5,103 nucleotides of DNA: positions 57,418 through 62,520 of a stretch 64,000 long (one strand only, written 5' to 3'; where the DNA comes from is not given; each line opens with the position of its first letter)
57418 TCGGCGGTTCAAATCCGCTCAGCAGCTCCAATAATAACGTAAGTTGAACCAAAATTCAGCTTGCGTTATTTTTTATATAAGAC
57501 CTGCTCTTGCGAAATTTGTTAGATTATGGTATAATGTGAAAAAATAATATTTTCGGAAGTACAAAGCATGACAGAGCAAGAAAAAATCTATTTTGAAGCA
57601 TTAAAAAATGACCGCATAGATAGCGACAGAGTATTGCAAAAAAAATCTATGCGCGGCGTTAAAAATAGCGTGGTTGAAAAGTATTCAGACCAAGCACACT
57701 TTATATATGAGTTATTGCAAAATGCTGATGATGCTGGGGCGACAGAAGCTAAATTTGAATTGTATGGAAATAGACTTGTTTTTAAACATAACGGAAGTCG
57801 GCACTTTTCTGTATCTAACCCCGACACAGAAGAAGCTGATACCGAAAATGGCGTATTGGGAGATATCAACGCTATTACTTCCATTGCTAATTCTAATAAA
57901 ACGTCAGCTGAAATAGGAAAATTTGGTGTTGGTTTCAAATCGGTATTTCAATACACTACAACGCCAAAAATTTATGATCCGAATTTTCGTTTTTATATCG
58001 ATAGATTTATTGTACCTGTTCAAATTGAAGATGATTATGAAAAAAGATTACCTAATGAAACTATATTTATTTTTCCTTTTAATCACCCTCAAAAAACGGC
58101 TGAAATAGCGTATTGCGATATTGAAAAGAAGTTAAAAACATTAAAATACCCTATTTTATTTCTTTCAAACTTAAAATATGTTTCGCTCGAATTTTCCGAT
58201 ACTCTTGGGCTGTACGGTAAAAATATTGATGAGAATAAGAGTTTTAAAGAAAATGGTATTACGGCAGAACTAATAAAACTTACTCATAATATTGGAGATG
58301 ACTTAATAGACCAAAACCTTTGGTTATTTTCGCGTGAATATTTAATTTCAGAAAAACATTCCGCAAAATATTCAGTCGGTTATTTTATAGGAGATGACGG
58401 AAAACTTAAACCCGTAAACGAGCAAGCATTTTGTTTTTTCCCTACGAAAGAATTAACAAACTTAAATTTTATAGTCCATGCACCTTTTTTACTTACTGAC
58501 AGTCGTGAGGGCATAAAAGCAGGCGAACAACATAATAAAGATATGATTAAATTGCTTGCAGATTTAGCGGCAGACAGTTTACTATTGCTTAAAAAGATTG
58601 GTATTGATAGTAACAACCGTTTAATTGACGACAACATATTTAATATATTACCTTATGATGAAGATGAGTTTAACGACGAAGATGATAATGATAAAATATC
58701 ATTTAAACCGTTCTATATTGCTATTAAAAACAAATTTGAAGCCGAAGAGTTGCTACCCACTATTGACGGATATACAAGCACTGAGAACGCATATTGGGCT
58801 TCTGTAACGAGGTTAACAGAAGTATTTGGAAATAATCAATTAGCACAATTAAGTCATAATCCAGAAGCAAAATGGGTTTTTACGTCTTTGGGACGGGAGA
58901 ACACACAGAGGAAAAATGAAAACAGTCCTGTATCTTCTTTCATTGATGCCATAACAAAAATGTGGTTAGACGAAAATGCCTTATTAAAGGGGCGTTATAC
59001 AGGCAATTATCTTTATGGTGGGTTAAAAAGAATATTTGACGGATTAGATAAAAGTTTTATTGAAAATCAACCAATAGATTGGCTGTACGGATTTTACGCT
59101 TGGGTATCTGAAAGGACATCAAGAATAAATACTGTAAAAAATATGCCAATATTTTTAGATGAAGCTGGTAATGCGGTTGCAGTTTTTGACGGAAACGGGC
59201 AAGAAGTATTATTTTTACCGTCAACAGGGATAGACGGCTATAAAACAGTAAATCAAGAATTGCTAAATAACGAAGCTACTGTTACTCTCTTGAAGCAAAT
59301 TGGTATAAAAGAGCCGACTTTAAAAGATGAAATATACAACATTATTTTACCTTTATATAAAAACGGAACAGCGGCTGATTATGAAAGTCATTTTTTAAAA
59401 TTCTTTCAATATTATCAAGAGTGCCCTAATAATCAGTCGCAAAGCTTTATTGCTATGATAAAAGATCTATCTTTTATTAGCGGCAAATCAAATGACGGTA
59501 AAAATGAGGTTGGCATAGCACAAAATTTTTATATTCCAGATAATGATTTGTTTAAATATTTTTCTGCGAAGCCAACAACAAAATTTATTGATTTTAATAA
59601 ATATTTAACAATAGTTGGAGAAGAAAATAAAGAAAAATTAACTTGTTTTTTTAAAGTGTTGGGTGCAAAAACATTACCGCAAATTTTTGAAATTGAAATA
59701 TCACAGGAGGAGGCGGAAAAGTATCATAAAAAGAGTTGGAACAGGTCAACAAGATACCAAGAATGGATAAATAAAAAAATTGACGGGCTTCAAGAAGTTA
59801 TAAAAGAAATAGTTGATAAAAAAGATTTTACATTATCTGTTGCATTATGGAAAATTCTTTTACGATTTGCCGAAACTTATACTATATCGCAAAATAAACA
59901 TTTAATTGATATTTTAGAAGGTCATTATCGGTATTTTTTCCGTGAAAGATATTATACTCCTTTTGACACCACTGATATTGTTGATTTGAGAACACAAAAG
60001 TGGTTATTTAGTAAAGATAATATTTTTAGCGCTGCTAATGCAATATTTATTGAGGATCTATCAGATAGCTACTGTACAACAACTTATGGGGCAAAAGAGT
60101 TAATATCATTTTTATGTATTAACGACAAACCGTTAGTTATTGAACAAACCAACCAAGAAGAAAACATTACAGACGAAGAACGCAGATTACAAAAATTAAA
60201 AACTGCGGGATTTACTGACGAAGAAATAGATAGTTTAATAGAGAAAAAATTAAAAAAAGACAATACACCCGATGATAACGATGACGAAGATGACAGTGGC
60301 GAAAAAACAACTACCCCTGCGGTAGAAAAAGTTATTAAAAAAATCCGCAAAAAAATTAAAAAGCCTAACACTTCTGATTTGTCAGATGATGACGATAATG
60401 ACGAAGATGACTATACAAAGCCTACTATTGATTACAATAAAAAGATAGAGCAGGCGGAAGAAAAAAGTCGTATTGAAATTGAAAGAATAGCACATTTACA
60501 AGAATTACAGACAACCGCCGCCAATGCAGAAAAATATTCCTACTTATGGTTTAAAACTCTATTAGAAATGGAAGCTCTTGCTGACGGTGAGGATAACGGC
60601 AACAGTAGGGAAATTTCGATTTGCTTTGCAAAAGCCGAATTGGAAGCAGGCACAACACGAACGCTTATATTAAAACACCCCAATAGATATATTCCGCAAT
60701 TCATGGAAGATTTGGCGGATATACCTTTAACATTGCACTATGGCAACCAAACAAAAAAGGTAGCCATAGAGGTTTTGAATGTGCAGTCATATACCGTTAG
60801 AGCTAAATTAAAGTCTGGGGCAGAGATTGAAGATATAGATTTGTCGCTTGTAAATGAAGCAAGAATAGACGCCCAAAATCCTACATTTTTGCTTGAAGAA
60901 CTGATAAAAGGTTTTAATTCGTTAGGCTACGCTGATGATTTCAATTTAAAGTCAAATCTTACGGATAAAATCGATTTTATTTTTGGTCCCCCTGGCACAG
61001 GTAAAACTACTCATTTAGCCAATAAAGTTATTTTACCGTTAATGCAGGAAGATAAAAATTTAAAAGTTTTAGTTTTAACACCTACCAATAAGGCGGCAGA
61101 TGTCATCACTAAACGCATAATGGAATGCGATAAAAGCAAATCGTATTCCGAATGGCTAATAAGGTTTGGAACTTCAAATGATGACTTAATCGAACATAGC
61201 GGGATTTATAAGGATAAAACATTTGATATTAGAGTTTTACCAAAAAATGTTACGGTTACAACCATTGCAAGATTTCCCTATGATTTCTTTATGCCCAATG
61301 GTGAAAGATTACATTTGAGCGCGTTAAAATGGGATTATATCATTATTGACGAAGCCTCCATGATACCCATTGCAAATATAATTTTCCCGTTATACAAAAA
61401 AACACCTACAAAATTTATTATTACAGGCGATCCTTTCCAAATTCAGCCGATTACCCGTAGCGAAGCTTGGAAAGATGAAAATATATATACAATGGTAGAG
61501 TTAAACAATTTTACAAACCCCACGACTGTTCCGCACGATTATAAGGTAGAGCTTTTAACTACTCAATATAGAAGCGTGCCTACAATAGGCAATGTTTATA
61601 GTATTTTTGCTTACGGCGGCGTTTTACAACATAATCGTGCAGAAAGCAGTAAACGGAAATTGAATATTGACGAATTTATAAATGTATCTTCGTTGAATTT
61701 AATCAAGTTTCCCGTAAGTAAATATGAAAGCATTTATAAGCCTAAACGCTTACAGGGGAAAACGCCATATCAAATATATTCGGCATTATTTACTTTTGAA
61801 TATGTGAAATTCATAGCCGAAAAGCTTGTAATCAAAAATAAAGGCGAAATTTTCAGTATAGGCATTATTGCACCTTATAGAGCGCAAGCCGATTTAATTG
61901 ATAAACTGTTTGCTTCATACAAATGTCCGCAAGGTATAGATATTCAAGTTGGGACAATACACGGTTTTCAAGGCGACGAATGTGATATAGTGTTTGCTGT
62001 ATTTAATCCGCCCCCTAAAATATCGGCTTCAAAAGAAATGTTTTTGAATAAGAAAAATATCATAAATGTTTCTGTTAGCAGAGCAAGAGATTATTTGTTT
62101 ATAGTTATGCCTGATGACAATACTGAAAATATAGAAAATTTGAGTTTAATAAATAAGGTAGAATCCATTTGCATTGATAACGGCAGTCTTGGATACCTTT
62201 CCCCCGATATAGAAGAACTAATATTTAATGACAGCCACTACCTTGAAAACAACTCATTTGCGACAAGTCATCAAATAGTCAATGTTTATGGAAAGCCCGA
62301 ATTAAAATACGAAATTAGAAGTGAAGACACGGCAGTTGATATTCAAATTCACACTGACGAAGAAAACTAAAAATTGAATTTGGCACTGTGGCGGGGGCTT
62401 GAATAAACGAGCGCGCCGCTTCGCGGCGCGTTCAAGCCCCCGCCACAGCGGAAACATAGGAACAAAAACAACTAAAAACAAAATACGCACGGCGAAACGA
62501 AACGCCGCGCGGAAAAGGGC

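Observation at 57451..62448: AT-rich single-gene island at tRNA-Thr encodes a 1,600-aa GHKL ATPase fused to an SF1B helicase, a candidate uncharacterised defence or conflict protein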

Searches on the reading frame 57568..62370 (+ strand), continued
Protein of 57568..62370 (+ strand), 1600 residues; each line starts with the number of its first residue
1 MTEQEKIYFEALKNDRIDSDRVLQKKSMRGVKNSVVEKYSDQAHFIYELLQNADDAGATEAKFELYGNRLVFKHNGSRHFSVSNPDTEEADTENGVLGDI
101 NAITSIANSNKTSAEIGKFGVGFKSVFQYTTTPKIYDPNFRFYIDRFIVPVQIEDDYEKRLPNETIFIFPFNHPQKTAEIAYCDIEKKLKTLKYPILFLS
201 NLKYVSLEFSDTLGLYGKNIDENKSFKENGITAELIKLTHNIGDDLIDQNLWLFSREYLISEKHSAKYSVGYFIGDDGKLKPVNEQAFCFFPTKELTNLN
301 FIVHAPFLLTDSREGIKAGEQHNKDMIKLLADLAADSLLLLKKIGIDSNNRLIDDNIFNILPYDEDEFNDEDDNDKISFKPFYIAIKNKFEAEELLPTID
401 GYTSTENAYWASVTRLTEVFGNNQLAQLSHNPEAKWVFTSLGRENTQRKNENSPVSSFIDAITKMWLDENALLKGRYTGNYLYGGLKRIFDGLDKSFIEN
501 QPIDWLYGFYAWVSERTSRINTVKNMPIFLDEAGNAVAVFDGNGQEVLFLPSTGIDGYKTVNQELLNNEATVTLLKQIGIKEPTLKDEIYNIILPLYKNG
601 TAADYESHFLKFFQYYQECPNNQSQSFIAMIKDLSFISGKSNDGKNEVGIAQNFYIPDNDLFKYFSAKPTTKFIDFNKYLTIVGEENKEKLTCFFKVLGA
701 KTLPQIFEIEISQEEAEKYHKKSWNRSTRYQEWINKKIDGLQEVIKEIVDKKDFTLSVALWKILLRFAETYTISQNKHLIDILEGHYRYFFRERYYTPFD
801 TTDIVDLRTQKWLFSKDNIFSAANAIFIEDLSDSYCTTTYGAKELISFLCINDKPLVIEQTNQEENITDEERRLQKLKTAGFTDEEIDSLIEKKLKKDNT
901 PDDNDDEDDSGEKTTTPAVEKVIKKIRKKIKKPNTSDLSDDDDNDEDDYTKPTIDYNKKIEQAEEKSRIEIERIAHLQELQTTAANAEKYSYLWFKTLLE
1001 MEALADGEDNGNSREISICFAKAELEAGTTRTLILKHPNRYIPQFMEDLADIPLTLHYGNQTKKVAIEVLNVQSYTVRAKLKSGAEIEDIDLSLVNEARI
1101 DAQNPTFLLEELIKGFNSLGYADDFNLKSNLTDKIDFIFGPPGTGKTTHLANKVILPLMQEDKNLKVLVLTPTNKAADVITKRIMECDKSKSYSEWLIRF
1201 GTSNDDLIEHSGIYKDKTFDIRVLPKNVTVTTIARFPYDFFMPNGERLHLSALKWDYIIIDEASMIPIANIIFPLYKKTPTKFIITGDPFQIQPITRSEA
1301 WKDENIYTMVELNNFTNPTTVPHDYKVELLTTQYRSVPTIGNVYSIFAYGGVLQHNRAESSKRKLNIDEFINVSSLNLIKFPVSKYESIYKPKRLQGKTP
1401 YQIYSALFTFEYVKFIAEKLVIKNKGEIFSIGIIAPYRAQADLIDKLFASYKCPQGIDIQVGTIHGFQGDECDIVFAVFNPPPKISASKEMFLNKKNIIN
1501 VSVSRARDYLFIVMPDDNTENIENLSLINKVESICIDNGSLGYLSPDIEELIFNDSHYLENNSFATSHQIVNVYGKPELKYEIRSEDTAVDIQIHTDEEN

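Call 91: search_protein_families(library=pfam, proteins=[L100:5908-8925:+, L101:12836-15412:+, L001:18744-19400:+, L001:20103-20855:+], max_evalue=0.01)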
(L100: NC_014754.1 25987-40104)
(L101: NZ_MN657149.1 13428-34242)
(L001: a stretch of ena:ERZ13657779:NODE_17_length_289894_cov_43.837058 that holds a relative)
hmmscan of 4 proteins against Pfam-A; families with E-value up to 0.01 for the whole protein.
L100:5908-8925:+ (1006 aa): 3 families
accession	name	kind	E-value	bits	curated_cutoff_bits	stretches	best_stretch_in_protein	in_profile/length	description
PF25794.1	SACS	-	5e-21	76.1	32.8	1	28-125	11-128/247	Sacsin domain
PF13020.12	NOV_C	-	6.1e-17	61.9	22.1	1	885-979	2-86/91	Protein NO VEIN, C-terminal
PF13589.12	HATPase_c_3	-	0.00019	21.9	25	1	38-116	6-92/137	Histidine kinase-, DNA gyrase B-, and HSP90-like ATPase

L101:12836-15412:+ (859 aa): 10 families
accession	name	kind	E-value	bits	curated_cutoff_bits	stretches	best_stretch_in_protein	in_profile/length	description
PF00580.27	UvrD-helicase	-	5.4e-46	157.9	23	1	3-297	1-268/271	UvrD/REP helicase N-terminal domain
PF13361.12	UvrD_C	-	2.4e-39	136.2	25.6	1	304-816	3-349/350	UvrD-like helicase C-terminal domain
PF00929.31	RNase_T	-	1.2e-30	107.6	24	1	488-644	1-164/164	Exonuclease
PF13245.12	AAA_19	-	1.1e-20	74.7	25.1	1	9-284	4-133/134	AAA domain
PF13538.12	UvrD_C_2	-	2.3e-09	37.4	27.4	1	758-812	2-51/52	UvrD-like helicase C-terminal domain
PF16473.11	Rv2179c-like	-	0.0017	18.5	27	1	488-644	3-173/177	3'-5' exoribonuclease Rv2179c-like domain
PF13604.12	AAA_30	-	0.0026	18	27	1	10-67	9-67/191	AAA domain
PF01443.25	Viral_helicase1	-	0.0061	16.8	21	0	740-812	161-226/228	Viral superfamily 1 RNA helicase core domain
PF13086.12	AAA_11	-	0.0076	16.5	27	0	16-68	18-74/257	AAA domain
PF21762.3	DEDDh_C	-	0.0087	16.7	27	0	567-645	109-186/188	DNA polymerase III subunit epsilon-like, C-terminal domain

L001:18744-19400:+ (219 aa): 3 families
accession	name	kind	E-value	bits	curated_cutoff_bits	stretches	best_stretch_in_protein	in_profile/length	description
PF01909.29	NTP_transf_2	-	1.2e-05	26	21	1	11-65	4-47/93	Nucleotidyltransferase domain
PF18765.7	Polbeta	-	1.6e-05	25.4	26.9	1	13-69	1-61/93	Polymerase beta, Nucleotidyltransferase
PF14792.12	DNA_pol_B_palm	-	0.0078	16.9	25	0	10-73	12-76/113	DNA polymerase beta palm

L001:20103-20855:+ (251 aa): 2 families
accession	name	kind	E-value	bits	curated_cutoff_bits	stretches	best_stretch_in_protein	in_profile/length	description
PF00753.33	Lactamase_B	-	5.6e-25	88.9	22.7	1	26-211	6-196/196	Metallo-beta-lactamase superfamily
PF19583.5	ODP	-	0.0049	17.2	27.2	0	26-175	3-137/194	ODP family beta lactamase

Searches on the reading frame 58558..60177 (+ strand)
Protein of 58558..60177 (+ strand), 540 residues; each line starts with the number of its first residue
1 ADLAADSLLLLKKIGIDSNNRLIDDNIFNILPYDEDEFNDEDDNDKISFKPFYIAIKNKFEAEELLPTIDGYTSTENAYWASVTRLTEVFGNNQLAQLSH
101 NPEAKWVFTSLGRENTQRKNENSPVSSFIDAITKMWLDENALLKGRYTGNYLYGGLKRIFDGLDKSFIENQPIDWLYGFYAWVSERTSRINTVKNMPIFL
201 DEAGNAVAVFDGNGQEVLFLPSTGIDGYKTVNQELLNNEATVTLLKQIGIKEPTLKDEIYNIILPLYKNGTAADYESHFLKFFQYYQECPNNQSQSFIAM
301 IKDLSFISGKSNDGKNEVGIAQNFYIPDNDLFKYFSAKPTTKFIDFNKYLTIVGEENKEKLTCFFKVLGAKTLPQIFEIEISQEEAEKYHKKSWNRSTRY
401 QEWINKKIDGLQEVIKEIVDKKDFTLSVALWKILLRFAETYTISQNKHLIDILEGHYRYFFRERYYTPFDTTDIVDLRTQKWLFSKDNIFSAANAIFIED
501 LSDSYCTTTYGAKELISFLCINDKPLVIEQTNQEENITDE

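Call 82: search_solved_structures(query=A5, max_evalue=10)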
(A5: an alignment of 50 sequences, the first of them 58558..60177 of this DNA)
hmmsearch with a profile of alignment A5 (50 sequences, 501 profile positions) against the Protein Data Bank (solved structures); distinct sequences matched with E-value up to 10: 4.
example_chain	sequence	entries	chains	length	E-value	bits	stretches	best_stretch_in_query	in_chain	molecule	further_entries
6gw3_D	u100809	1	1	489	0.27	13.1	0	301-370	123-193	3,5,7-trioxododecanoyl-CoA synthase,3,5,7-trioxododecanoyl-CoA synthase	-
1ueb_A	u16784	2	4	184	1.2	10.9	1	300-348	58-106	elongation factor P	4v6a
8usd_g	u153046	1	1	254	1.7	10.5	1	326-398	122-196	NEDD8 ultimate buster 1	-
3euw_A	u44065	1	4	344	2.5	9.9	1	187-285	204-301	Myo-inositol dehydrogenase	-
